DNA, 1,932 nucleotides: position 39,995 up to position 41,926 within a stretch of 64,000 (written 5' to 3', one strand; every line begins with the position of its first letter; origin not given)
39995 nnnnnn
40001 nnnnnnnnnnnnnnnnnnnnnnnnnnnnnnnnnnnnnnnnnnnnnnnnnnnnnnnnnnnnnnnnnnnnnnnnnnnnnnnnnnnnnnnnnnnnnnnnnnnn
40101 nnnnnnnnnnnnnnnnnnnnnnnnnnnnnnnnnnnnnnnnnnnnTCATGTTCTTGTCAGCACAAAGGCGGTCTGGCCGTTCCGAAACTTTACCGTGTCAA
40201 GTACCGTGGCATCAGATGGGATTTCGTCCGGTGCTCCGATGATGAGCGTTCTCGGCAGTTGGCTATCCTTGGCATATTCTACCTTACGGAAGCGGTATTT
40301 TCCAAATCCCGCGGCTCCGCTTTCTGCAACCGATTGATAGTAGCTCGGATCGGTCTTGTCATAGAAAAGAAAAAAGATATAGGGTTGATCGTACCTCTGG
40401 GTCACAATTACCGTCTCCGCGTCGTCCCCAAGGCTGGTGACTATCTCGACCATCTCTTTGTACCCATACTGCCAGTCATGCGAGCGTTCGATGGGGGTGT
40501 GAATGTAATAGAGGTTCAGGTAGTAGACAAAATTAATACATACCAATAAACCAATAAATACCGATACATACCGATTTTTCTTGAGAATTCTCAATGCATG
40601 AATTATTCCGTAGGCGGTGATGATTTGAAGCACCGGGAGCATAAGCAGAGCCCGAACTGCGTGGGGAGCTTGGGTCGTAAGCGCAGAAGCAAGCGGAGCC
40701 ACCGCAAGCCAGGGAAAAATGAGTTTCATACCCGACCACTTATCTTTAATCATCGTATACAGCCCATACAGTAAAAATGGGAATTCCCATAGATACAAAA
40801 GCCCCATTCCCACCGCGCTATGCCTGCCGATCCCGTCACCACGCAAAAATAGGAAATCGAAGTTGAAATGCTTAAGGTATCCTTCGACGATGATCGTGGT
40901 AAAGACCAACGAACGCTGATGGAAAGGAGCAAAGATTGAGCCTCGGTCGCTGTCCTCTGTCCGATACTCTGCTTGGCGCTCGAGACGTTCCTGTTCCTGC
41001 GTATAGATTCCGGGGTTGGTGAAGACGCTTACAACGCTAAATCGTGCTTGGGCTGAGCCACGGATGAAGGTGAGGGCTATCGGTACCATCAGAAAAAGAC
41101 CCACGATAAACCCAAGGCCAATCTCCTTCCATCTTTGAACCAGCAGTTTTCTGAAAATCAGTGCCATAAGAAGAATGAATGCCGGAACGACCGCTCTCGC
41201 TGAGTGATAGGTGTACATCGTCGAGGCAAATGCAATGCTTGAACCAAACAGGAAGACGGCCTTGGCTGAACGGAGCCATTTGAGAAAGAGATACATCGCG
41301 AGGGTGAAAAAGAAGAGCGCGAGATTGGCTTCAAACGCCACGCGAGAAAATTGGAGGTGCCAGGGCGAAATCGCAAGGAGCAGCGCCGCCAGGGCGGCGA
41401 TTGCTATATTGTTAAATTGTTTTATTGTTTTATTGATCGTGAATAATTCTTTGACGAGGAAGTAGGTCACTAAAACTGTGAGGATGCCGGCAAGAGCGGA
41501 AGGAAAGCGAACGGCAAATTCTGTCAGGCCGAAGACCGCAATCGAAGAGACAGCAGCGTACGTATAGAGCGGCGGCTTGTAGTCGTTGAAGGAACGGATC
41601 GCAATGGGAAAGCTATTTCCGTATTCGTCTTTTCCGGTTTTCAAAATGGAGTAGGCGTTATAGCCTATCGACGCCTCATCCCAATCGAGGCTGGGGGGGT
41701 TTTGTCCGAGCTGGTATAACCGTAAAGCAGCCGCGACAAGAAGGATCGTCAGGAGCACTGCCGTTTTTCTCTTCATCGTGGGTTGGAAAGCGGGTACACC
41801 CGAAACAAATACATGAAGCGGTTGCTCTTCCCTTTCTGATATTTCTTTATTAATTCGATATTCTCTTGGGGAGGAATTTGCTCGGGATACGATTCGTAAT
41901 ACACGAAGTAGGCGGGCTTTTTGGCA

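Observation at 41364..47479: Near-identical 107-nt tract shared by paralogs A and F, which looks like gene conversion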

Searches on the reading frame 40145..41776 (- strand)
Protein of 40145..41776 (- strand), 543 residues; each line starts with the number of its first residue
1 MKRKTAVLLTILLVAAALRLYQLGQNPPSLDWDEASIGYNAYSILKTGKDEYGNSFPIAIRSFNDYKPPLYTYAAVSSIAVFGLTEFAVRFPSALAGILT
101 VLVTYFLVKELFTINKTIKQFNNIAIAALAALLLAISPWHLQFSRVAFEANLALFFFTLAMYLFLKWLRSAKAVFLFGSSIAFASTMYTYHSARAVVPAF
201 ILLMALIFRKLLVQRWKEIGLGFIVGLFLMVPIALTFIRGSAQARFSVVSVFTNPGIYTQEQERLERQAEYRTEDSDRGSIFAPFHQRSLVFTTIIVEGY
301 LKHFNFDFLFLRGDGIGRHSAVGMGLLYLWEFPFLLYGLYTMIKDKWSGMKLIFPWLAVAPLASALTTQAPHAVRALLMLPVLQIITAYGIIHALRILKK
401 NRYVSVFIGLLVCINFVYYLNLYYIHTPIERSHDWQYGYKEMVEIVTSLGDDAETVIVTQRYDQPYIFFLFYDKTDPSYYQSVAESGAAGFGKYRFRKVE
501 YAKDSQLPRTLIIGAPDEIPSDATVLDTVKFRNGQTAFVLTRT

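Call 10: find_encoding_contigs(protein=window:40145-41776:-, flank=10000, max_places=10)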
Protein window:40145-41776:- (543 aa): 16 contigs read that carry it; 5 places shown.
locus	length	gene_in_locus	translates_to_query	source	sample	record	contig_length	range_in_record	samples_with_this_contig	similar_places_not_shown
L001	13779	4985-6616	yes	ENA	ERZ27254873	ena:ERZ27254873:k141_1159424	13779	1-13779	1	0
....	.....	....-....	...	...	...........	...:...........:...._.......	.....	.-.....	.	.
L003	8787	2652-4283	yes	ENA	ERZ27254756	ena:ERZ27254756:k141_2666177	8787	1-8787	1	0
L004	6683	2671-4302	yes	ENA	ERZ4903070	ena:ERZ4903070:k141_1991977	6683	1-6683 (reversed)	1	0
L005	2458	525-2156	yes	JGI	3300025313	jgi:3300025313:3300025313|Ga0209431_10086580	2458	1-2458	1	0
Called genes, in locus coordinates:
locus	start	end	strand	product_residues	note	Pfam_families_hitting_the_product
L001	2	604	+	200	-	?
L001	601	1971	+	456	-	PF26314:MptA_B_family, PF09594:GT87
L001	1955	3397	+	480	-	PF26314:MptA_B_family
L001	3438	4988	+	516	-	PF02366:PMT, PF13231:PMT_2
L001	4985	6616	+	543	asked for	PF02366:PMT, PF13231:PMT_2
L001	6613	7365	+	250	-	PF00535:Glycos_transf_2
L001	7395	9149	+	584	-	-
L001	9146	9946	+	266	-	PF00535:Glycos_transf_2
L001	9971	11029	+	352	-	PF13439:Glyco_transf_4, PF13579:Glyco_trans_4_4 (weak), PF00982:Glyco_transf_20 (faint), PF20706:GT4-conflict, PF00534:Glycos_transf_1, PF13692:Glyco_trans_1_4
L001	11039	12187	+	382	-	PF04188:Mannosyl_trans2 (faint)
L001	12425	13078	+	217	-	PF00892:EamA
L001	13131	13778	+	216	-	?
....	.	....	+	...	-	?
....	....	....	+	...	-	-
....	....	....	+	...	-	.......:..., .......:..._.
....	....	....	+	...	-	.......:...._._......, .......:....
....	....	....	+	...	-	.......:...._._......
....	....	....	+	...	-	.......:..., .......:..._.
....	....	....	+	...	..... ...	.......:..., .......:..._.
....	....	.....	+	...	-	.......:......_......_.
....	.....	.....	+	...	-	?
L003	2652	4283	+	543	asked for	PF02366:PMT, PF13231:PMT_2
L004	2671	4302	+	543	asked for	PF02366:PMT, PF13231:PMT_2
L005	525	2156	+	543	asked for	PF02366:PMT, PF13231:PMT_2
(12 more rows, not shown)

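Call 11: search_protein_families(library=pfam, proteins=[window:40145-41776:-])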
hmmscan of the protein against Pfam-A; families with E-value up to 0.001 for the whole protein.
window:40145-41776:- (543 aa): 2 families
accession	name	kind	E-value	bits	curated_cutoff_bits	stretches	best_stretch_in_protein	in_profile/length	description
PF13231.12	PMT_2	-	5.2e-11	43.5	26.1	1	67-232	2-156/160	Dolichyl-phosphate-mannose-protein mannosyltransferase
PF02366.24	PMT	-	5.4e-09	36.4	22.7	1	11-235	3-232/245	Dolichyl-phosphate-mannose-protein mannosyltransferase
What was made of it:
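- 40145..41776 (-): Gene A, 543 aa, a GT39/PMT_2 GT-C glycosyltransferase and the probable donor. Pfam PMT_2 E=5e-11 and PMT E=5e-9, both above the curated cut-offs (call 11).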

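Call 13: find_homologous_proteins(query=window:40145-41776:-, max_evalue=1e-30)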
Query window:40145-41776:- (543 aa): 5773 proteins with E <= 1e-30 among 8000 candidates; the best 120 are listed.
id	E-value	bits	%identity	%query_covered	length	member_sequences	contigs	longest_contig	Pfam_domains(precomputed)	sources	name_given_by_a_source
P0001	0.0e+0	1201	100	100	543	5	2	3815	PF02366.25,PF13231.13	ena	-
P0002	1.0e-241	821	67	100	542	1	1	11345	PF02366.25,PF13231.13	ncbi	-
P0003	1.9e-227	774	62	100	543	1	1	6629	PF02366.25,PF13231.13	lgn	-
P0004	4.1e-222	757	62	100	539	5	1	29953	PF02366.25,PF13231.13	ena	-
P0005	6.6e-217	740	62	97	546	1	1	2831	PF13231.13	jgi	jgi:4-amino-4-deoxy-L-arabinose transferase-like glycosyltransferase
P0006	1.7e-211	722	60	99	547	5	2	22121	PF02366.25,PF13231.13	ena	-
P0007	1.9e-204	698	56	99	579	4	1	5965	PF02366.25,PF13231.13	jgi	-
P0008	1.7e-203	695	58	99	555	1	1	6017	PF02366.25,PF13231.13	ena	-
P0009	1.3e-199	683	56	100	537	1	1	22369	PF13231.13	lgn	-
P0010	2.8e-194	665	55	100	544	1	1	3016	PF13231.13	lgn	-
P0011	2.2e-193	662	56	97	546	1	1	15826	PF13231.13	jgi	jgi:4-amino-4-deoxy-L-arabinose transferase-like glycosyltransferase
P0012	1.1e-192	660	55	100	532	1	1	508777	PF13231.13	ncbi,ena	-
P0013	5.0e-161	555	51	96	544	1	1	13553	PF02366.25,PF13231.13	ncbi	-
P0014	8.7e-161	554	48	100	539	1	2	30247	PF13231.13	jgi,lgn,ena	-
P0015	3.3e-160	553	48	99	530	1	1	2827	PF02366.25,PF13231.13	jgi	-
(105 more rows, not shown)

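Call 18: find_encoding_contigs(protein=P0002, flank=10000, max_places=3)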
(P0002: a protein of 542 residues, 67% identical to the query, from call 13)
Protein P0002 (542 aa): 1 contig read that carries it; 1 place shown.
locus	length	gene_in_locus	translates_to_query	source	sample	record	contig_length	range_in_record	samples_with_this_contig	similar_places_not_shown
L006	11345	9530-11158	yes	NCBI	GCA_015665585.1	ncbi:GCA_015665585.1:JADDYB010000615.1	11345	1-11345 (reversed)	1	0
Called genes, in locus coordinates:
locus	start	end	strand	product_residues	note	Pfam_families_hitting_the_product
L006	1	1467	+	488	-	?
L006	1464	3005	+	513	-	PF02366:PMT (weak), PF13231:PMT_2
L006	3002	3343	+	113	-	-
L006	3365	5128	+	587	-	PF02366:PMT, PF13231:PMT_2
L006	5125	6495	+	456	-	PF26314:MptA_B_family, PF09594:GT87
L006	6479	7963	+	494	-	PF26314:MptA_B_family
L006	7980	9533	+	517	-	PF02366:PMT (weak), PF13231:PMT_2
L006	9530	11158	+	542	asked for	PF02366:PMT, PF13231:PMT_2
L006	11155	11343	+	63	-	?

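Call 19: find_encoding_contigs(protein=P0012, flank=10000, max_places=3)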
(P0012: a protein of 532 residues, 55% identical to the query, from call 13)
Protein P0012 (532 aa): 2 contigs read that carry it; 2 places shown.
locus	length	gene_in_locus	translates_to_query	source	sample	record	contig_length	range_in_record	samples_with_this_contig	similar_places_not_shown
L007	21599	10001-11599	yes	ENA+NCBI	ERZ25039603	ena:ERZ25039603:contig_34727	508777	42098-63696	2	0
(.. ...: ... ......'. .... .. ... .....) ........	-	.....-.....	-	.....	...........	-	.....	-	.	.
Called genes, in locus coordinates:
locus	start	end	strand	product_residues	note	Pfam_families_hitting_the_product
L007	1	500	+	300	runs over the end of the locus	PF00535:Glycos_transf_2, PF10111:Glyco_tranf_2_2 (weak), PF13641:Glyco_tranf_2_3, PF13632:Glyco_trans_2_3 (weak)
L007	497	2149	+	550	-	PF13231:PMT_2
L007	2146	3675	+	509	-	PF13231:PMT_2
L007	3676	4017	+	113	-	-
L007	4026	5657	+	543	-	PF13231:PMT_2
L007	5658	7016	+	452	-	PF26314:MptA_B_family, PF09594:GT87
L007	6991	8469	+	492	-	PF26314:MptA_B_family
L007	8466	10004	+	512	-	PF13231:PMT_2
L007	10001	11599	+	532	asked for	PF13231:PMT_2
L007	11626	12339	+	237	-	PF00535:Glycos_transf_2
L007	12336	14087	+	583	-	PF10131:PTPS_related (weak)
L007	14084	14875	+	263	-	PF00535:Glycos_transf_2, PF13641:Glyco_tranf_2_3 (weak)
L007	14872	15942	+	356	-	PF13439:Glyco_transf_4, PF20706:GT4-conflict, PF00534:Glycos_transf_1, PF13692:Glyco_trans_1_4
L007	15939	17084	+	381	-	PF04188:Mannosyl_trans2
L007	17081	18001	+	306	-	PF01073:3Beta_HSD, PF01370:Epimerase, PF02719:Polysacc_synt_2, PF04321:RmlD_sub_bind, PF07993:NAD_binding_4 (faint), PF16363:GDP_Man_Dehyd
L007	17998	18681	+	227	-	PF00535:Glycos_transf_2, PF13641:Glyco_tranf_2_3 (weak)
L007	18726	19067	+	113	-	PF10066:DUF2304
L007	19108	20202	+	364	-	PF13439:Glyco_transf_4, PF13579:Glyco_trans_4_4 (faint), PF20706:GT4-conflict, PF00534:Glycos_transf_1, PF13692:Glyco_trans_1_4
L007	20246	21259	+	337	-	PF00106:adh_short, PF01073:3Beta_HSD, PF01370:Epimerase, PF02719:Polysacc_synt_2, PF04321:RmlD_sub_bind, PF05368:NmrA (faint), PF07993:NAD_binding_4, PF16363:GDP_Man_Dehyd, +1 more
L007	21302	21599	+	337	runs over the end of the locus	PF13439:Glyco_transf_4, PF13477:Glyco_trans_4_2 (weak), PF13579:Glyco_trans_4_4 (weak), PF00534:Glycos_transf_1, PF13692:Glyco_trans_1_4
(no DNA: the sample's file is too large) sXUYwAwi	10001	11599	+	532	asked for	PF13231:PMT_2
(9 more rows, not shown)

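Call 20: find_encoding_contigs(protein=P0009, flank=10000, max_places=3)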
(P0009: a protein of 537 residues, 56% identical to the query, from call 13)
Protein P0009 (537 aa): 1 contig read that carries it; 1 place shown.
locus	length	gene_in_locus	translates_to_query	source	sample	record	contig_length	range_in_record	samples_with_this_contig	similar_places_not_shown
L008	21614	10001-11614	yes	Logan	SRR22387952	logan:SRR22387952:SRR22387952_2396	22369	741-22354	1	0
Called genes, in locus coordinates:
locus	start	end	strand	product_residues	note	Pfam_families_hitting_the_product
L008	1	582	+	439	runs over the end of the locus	?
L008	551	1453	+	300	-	PF00535:Glycos_transf_2, PF10111:Glyco_tranf_2_2 (faint), PF13506:Glyco_transf_21 (weak), PF13641:Glyco_tranf_2_3, PF13632:Glyco_trans_2_3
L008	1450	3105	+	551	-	PF13231:PMT_2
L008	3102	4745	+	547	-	PF02366:PMT (weak), PF13231:PMT_2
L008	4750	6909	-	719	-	PF00535:Glycos_transf_2, PF10111:Glyco_tranf_2_2 (weak), PF13231:PMT_2 (weak)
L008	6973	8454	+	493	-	PF26314:MptA_B_family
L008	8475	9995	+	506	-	PF02366:PMT, PF13231:PMT_2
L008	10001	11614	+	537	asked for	PF13231:PMT_2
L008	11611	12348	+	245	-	PF00535:Glycos_transf_2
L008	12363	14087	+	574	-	PF10131:PTPS_related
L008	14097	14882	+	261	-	PF00535:Glycos_transf_2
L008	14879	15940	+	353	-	PF13439:Glyco_transf_4, PF13579:Glyco_trans_4_4 (weak), PF20706:GT4-conflict, PF00534:Glycos_transf_1, PF13692:Glyco_trans_1_4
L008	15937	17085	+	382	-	PF04188:Mannosyl_trans2, PF13231:PMT_2 (weak)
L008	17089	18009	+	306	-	PF01073:3Beta_HSD, PF01370:Epimerase, PF02719:Polysacc_synt_2 (weak), PF04321:RmlD_sub_bind, PF07993:NAD_binding_4 (faint), PF16363:GDP_Man_Dehyd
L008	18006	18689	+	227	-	PF00535:Glycos_transf_2, PF13641:Glyco_tranf_2_3 (weak)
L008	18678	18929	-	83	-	-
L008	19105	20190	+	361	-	PF13439:Glyco_transf_4, PF20706:GT4-conflict (weak), PF00534:Glycos_transf_1, PF13692:Glyco_trans_1_4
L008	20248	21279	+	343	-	PF04321:RmlD_sub_bind, PF01073:3Beta_HSD, PF01370:Epimerase, PF02719:Polysacc_synt_2, PF07993:NAD_binding_4, PF16363:GDP_Man_Dehyd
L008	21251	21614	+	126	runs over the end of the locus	?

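Call 25: find_related_loci(query=A2, collection=genome_contigs, flank=10000)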
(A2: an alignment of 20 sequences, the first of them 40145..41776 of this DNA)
Query A2 (543 aa) in genome_contigs; peptide patterns used: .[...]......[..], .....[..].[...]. (x = any residue, [..] = any of these).
583 stretches matched a pattern; 571 encode a relative of the query (tblastn E <= 1e-3); the best 80 are kept; 80 distinct loci.
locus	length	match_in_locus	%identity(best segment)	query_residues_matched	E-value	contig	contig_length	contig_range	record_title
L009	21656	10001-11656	60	2-543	0e+0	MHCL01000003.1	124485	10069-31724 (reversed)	MAG: Candidatus Chisholmbacteria bacterium RIFCSPLOWO2_01_FULL_49_14 rifcsplowo2_01_scaffold_1111, whole genome shotgun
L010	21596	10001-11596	55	1-543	0e+0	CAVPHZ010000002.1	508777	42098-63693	MAG: Candidatus Chisholmbacteria bacterium isolate MFD09964.bin.1.87 genome assembly, contig: contig_34727, whole genome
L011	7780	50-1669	49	18-540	3e-166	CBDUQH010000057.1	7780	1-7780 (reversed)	MAG TPA_asm: uncultured bacterium isolate SRR18550247_concoct_49 genome assembly, contig: ERZ25074849.659, whole genome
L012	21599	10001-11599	49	4-543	6e-156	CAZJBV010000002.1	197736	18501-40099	MAG TPA_asm: uncultured Gammaproteobacteria bacterium isolate binchicken_co144_1014 genome assembly, contig: NODE_142_le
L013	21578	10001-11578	45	1-542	6e-151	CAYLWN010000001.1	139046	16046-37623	MAG TPA_asm: uncultured Gammaproteobacteria bacterium isolate SRP050083_co1_444 genome assembly, contig: NODE_11_length_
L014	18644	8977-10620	47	3-538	4e-150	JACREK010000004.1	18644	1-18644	MAG: Candidatus Gottesmanbacteria bacterium isolate NC_groundwater_1697_Pr3_B-0.1um_39_16 SR-2_scaffold_141_34783, whole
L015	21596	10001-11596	47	1-538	1e-149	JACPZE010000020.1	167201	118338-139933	MAG: Candidatus Gottesmanbacteria bacterium isolate NC_groundwater_881_Pr1_S2p5_36_20 Montesol18_S2p5_coassembly_scaffol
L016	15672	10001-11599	47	18-543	3e-147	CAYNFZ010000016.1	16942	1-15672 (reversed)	MAG TPA_asm: uncultured Pseudomonadales bacterium isolate SRP214966_co4_92 genome assembly, contig: NODE_2978_length_169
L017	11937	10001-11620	46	1-542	5e-146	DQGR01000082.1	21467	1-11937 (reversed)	MAG TPA_asm: Patescibacteria group bacterium isolate UBA10118 contig_22460, whole genome shotgun sequence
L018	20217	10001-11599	47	2-538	2e-145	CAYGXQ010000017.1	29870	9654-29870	MAG TPA_asm: uncultured Gammaproteobacteria bacterium isolate ERP119294_co1_458 genome assembly, contig: NODE_1724_lengt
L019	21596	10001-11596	45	3-538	2e-144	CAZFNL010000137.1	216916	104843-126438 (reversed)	MAG TPA_asm: uncultured Gammaproteobacteria bacterium isolate SRP271791_co1_7 genome assembly, contig: k141_45435, whole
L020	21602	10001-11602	44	1-542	3e-144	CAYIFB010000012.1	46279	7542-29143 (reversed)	MAG TPA_asm: uncultured Gammaproteobacteria bacterium isolate ERP119705_co19_135 genome assembly, contig: NODE_453_lengt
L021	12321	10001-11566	45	8-538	6e-144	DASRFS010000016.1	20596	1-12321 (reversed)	MAG TPA_asm: Patescibacteria group bacterium isolate SMAG_U10038 k141_709951, whole genome shotgun sequence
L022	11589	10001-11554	47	1-523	5e-144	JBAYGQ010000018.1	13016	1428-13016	MAG: Bacteroidota bacterium isolate SO_2016_GW1_129 scaffold08388_OW334_2016, whole genome shotgun sequence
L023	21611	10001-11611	44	1-542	7e-144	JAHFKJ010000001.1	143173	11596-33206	MAG: Candidatus Gottesmanbacteria bacterium isolate nzgw407 NODE_132_length_143174_cov_4.151902, whole genome shotgun se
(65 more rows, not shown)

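Call 43: search_solved_structures(query=A2, max_evalue=0.01, show_alignments=2)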
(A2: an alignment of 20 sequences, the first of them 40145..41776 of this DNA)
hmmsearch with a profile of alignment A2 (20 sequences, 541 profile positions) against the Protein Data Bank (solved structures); distinct sequences matched with E-value up to 0.01: 0.
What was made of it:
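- On GT39 / PMT_2 (GT-C fold, polyprenyl-phosphate-sugar dependent glycosyltransferases): A sequence-only PDB search found nothing (call 43).
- Tried and rejected: Sequence-only PDB search with the family profile found nothing at E<=0.01 (call 43).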

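Call 67: predict_structure(alignment_id=A2)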
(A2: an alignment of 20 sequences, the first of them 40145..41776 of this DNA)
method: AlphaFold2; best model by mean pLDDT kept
length: 543 residues; sequences in the alignment: 20
mean_pLDDT: 82.5   pTM: 0.83
mean pLDDT of the five models: 82.5, 81.6, 80.3, 79.9, 77.9
residues with pLDDT >= 90: 216; 70-90: 234; 50-70: 71; < 50: 22
segments of 3 or more residues with pLDDT < 50: 244-258
pLDDT, mean of each block of 10 residues (from residue 1): 85 94 72 87 92 68 57 89 92 93 95 62 85 91 75 93 92 92 88 81 91 87 84 64 49 44 73 81 77 64 67 70 79 93 86 87 61 76 94 89 90 91 85 80 89 91 88 94 89 93 92 93 90 89 90
secondary structure, 60 per line:
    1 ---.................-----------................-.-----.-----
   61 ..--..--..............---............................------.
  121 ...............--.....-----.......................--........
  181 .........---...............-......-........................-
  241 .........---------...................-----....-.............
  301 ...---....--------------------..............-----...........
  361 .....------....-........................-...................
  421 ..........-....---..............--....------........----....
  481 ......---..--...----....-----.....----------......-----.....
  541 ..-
elements in order: H4-20 H32-47 H69-82 H86-113 H120-135 H138-142 H148-170 H173-189 H193-207 H209-214 H216-239 H241-249 H259-277 H283-286 H288-303 H307-310 H331-344 H350-365 H372-375 H377-400 H402-430 H432-435 H439-452 E455-458 H465-472 H477-486 E494-496 H501-504 E510-514 E525-530 E536-542
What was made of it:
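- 41364..41470 (-): Tract copy in paralog A. It covers codons V103-P138: the C-terminal half of the third transmembrane helix, the variable loop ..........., and the fourth helix up to AISP. In the AlphaFold model the helices are 86-113 and 120-135 and the loop is 114-119 (call 67).
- On GT39 / PMT_2 (GT-C fold, polyprenyl-phosphate-sugar dependent glycosyltransferases): The AlphaFold model has pLDDT 82.5 and pTM 0.83 (call 67).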
